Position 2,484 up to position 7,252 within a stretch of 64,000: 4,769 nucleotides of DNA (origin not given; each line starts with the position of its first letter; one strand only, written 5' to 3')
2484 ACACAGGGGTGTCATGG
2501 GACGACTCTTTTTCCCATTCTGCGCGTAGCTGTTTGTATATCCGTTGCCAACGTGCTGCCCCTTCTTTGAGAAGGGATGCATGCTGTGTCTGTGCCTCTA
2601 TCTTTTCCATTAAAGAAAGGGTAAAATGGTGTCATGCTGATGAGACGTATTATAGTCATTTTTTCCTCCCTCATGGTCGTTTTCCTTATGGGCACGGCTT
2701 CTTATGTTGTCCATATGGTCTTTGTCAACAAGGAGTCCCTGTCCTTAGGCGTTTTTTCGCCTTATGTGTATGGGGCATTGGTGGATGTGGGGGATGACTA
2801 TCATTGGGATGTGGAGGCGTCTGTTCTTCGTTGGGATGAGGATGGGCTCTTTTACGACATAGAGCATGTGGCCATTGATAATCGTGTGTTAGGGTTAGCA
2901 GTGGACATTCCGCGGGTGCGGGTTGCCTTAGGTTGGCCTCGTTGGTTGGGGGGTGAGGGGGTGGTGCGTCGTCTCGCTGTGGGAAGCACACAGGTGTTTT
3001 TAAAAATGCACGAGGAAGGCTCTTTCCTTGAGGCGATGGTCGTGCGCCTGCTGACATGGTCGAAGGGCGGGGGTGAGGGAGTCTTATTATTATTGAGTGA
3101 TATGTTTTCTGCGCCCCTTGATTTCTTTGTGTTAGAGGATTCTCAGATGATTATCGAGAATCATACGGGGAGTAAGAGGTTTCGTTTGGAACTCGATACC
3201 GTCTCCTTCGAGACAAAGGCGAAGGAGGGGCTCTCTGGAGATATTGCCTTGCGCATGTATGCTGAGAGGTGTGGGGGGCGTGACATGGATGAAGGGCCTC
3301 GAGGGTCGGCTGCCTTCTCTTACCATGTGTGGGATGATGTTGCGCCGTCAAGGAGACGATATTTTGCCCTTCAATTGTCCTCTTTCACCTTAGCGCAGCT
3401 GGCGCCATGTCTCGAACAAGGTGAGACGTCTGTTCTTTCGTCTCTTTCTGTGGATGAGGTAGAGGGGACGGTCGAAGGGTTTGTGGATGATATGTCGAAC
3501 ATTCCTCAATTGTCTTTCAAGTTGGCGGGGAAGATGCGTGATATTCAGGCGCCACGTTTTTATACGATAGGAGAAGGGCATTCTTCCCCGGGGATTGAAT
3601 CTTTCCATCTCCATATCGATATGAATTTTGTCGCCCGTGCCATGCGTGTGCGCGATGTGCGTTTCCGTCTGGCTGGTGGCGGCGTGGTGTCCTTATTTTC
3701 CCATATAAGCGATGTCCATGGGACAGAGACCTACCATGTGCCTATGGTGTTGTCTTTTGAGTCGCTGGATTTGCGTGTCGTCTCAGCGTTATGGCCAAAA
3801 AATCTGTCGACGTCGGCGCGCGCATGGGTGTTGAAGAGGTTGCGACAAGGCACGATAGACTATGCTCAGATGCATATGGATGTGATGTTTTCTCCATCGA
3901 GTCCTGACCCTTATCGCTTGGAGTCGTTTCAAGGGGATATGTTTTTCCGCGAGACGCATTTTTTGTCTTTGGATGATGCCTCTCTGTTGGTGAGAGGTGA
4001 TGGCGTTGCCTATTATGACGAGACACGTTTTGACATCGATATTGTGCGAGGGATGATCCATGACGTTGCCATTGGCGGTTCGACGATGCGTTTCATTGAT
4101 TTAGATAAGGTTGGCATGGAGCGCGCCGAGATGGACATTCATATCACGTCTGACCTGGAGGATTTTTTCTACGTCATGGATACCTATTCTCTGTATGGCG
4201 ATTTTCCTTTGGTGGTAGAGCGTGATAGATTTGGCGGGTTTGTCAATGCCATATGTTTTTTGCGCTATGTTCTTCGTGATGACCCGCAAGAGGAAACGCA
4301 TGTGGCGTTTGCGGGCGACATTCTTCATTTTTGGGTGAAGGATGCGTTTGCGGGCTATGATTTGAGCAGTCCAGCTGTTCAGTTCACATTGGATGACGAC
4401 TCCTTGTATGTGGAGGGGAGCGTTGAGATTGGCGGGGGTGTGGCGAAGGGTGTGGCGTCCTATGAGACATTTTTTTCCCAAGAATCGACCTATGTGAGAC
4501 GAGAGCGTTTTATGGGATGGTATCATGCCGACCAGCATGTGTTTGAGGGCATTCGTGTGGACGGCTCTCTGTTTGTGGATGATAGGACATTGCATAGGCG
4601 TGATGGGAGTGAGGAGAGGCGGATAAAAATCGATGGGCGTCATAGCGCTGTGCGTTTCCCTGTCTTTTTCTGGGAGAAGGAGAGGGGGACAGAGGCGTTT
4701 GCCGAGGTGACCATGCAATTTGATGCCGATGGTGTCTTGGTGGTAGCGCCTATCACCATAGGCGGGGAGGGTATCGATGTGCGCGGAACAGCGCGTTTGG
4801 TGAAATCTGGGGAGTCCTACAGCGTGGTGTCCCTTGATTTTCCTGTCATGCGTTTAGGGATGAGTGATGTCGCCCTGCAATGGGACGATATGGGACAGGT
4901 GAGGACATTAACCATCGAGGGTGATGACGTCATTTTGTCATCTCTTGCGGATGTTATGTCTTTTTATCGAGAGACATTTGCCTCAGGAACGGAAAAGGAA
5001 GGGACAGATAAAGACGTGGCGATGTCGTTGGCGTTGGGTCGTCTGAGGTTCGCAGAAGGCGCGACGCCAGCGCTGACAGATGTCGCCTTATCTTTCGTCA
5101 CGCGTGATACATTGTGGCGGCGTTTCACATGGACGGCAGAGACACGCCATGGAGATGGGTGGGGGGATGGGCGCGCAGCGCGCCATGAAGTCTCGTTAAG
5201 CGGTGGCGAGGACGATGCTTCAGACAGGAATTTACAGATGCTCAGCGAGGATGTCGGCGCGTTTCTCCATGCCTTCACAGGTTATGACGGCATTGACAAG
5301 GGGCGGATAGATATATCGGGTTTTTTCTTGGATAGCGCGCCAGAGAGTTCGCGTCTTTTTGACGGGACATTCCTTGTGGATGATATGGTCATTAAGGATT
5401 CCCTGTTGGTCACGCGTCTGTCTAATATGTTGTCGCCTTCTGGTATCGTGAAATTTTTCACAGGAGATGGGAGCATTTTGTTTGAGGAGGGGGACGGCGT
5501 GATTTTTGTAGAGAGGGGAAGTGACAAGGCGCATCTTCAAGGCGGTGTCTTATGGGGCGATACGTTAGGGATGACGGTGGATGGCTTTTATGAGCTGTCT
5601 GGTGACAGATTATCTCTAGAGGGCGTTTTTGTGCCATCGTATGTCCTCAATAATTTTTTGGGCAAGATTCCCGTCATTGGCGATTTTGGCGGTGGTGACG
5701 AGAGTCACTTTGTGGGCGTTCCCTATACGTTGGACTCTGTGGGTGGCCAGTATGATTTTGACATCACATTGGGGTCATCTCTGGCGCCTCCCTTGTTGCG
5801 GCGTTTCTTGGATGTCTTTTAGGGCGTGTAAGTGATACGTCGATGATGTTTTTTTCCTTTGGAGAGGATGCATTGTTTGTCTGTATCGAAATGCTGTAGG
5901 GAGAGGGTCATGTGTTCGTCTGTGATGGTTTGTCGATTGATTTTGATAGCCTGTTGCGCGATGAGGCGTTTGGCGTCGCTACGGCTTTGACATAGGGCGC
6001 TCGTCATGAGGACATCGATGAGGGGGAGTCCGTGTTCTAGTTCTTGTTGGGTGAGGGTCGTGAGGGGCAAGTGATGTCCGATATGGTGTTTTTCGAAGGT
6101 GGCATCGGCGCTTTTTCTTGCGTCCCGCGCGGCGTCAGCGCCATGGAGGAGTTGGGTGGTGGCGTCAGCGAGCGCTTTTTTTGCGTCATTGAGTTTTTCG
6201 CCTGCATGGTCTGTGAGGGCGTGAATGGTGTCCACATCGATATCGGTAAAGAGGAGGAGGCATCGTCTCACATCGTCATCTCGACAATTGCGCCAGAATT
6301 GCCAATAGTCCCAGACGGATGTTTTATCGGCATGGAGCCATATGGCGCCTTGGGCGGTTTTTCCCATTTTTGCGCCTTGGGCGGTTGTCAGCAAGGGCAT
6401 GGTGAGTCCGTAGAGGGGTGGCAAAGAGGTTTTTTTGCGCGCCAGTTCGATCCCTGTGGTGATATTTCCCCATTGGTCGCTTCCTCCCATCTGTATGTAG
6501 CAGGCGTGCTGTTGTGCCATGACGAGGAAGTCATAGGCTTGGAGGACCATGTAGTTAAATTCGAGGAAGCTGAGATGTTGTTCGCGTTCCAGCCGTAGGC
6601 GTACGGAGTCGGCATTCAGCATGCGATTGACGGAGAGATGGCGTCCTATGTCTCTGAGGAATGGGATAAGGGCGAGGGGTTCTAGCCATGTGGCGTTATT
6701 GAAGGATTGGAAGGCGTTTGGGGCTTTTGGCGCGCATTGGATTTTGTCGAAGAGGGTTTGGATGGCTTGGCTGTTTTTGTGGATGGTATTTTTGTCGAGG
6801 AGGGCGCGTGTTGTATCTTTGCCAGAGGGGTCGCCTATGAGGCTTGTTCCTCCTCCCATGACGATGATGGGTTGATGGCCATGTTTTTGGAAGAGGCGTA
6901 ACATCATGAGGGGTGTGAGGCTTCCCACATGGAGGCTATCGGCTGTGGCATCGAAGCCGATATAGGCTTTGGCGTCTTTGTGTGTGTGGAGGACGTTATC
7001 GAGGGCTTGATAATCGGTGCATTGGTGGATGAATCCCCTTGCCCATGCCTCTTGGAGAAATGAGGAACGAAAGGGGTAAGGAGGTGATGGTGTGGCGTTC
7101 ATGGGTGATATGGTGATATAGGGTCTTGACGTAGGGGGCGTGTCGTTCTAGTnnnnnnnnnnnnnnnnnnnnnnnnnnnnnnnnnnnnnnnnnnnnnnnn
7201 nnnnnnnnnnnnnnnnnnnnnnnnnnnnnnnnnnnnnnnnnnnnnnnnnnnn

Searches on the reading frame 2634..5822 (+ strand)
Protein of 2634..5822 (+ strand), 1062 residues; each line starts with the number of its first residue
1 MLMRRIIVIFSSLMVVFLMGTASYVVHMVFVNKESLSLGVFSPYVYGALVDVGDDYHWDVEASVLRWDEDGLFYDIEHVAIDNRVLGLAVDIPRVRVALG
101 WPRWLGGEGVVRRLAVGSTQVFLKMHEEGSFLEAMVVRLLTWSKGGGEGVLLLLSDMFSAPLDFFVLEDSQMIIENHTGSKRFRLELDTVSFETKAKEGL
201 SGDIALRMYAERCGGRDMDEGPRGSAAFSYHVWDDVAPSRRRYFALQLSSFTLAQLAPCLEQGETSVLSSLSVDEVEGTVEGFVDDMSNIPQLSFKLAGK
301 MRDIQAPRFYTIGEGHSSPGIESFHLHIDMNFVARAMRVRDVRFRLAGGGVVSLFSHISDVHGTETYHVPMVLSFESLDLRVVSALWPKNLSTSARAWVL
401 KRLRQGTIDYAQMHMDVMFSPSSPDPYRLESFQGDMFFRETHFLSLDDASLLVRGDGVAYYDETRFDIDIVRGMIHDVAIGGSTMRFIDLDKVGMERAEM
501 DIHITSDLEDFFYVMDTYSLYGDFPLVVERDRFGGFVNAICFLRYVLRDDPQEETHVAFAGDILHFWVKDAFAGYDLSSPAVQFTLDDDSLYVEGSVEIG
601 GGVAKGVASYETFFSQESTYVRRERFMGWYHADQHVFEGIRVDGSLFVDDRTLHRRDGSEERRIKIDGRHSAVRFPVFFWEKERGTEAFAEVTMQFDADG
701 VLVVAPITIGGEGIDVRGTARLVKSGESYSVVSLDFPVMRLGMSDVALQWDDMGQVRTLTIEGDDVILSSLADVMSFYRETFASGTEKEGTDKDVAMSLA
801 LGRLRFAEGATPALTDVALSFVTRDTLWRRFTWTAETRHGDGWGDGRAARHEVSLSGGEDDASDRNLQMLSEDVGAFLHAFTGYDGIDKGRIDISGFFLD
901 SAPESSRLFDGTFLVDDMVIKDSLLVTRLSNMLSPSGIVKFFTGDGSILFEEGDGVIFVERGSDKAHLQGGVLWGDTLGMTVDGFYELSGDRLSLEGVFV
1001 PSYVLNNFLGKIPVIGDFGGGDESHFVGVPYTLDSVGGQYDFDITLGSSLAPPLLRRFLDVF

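Call 9: search_protein_families(library=pfam, proteins=[window:2634-5822:+], max_evalue=0.001)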
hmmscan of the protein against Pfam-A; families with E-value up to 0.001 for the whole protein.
window:2634-5822:+ (1062 aa): 0 families

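Call 40: find_encoding_contigs(protein=window:2634-5822:+, flank=10000, max_places=3)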
Protein window:2634-5822:+ (1062 aa): 2 contigs read that carry it; 2 places shown.
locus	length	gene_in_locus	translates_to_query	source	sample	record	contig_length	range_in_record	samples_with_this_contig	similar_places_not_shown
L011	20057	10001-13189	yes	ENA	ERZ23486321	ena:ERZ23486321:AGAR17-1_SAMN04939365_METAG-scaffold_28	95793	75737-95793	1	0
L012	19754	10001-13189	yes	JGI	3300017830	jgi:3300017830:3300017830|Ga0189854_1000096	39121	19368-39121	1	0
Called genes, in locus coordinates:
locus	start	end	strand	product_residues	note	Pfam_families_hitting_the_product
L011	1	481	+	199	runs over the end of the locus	PF02130:YbeY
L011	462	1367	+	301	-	PF00571:CBS (faint), PF03471:CorC_HlyC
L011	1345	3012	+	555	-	PF20154:LNT_N, PF00795:CN_hydrolase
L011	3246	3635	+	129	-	PF13560:HTH_31 (weak)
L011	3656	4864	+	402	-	PF00438:S-AdoMet_synt_N, PF02772:S-AdoMet_synt_M, PF02773:S-AdoMet_synt_C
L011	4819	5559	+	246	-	PF02390:Methyltransf_4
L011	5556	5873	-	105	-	-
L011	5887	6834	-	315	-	PF01145:Band_7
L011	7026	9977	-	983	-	PF03710:GlnE, PF08335:GlnD_UR_UTase, PF03710:GlnE, PF08335:GlnD_UR_UTase (weak)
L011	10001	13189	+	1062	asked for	-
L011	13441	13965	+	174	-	-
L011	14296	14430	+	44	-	-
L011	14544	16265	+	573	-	PF01268:FTHFS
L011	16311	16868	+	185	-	PF00227:Proteasome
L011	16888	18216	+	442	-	PF00004:AAA (weak), PF07728:AAA_5 (faint), PF07724:AAA_2, PF00004:AAA (weak)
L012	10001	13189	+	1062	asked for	-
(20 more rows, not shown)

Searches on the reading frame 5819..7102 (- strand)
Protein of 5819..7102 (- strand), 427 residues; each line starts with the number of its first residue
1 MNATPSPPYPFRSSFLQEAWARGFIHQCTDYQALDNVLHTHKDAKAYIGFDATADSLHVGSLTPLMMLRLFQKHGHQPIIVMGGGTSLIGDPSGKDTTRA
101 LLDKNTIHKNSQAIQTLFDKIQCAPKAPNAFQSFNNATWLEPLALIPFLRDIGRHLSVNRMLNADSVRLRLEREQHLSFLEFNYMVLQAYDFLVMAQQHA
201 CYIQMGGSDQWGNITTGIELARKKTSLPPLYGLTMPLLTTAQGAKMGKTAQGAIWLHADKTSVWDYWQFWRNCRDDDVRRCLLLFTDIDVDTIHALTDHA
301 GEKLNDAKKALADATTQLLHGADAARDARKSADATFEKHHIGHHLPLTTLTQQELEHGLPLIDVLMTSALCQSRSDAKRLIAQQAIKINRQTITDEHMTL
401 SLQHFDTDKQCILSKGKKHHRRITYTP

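Call 9: search_protein_families(library=pfam, proteins=[window:5819-7102:-], max_evalue=0.001)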
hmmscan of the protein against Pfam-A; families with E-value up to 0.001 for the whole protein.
window:5819-7102:- (427 aa): 3 families
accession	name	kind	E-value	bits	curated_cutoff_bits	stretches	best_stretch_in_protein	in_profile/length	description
PF00579.31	tRNA-synt_1b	-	1.4e-71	241.7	21.1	1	41-336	3-291/292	tRNA synthetases class I (W and Y)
PF22421.1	SYY_C-terminal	-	5.3e-09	36.3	27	1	357-420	17-80/83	Tyrosine--tRNA ligase SYY-like C-terminal domain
PF01479.30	S4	-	6.4e-05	23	22.8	1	363-401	4-43/48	S4 domain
